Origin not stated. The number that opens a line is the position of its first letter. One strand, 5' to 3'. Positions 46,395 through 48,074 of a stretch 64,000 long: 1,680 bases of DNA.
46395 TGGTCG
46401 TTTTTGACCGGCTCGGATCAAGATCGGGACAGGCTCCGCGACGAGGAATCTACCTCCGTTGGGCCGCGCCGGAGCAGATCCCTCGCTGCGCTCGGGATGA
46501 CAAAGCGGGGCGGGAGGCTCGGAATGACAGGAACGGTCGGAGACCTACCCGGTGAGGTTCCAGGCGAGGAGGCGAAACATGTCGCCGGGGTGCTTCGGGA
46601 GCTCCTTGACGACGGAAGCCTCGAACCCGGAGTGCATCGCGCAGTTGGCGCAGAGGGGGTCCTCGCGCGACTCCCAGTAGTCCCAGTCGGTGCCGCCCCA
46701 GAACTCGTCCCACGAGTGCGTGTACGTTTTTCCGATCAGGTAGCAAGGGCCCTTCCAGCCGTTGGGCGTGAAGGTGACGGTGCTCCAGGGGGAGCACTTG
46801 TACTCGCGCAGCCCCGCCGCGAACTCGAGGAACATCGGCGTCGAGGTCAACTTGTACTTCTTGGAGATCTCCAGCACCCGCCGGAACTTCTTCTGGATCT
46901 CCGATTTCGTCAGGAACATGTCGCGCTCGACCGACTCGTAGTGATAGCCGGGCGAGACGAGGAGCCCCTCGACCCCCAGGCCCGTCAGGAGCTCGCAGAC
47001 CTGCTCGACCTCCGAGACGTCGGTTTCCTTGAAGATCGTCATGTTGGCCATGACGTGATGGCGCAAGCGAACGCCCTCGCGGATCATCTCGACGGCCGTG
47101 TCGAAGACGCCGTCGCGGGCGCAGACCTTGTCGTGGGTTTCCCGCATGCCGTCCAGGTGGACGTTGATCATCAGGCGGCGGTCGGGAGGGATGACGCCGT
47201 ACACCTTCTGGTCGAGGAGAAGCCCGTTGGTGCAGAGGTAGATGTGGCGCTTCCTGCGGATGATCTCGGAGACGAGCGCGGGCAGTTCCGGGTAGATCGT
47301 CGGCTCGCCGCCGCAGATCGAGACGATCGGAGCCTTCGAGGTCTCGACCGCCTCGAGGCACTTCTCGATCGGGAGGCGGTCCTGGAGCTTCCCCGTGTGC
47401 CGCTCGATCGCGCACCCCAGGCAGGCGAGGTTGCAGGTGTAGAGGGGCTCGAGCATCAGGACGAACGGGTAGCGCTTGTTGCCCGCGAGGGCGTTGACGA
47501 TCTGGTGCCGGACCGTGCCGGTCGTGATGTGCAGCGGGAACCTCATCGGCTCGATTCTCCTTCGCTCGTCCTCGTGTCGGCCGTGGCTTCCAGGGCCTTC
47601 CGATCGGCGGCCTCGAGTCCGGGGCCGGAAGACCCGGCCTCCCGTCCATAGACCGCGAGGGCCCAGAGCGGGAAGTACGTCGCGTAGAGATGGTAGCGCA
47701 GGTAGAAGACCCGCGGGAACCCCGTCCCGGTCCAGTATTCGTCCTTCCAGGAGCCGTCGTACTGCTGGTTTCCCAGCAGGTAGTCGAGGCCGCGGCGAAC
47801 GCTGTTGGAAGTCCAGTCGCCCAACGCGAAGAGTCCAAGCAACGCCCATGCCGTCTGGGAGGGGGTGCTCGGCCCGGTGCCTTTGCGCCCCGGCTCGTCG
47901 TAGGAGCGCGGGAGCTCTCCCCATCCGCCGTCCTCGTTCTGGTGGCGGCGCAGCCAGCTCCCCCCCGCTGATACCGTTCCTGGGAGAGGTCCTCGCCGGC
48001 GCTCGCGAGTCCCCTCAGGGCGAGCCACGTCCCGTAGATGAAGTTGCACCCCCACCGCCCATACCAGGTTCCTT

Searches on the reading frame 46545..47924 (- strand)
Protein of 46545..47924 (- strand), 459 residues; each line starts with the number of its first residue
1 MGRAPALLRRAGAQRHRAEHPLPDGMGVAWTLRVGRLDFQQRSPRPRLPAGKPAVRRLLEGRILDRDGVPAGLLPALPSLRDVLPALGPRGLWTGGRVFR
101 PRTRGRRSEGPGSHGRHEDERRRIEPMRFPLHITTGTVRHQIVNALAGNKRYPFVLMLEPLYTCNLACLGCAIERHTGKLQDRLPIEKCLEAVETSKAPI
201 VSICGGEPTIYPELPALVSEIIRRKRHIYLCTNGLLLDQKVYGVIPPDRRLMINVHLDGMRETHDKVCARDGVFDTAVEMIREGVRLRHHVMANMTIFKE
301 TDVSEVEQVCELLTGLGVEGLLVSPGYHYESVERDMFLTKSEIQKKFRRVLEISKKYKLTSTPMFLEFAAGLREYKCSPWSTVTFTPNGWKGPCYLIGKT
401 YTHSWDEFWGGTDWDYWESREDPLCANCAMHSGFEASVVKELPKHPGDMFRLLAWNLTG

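Call 41: search_protein_families(library=pfam, proteins=[window:46545-47924:-], max_evalue=0.01)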
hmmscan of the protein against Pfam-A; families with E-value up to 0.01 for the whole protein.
window:46545-47924:- (459 aa): 2 families
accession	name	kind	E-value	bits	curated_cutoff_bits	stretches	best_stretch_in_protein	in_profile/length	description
PF11946.13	DUF3463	-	4.8e-43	146.6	31.3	1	322-450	2-132/134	Domain of unknown function (DUF3463)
PF04055.27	Radical_SAM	-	4.1e-16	60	29.5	1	160-313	3-166/166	Radical SAM superfamily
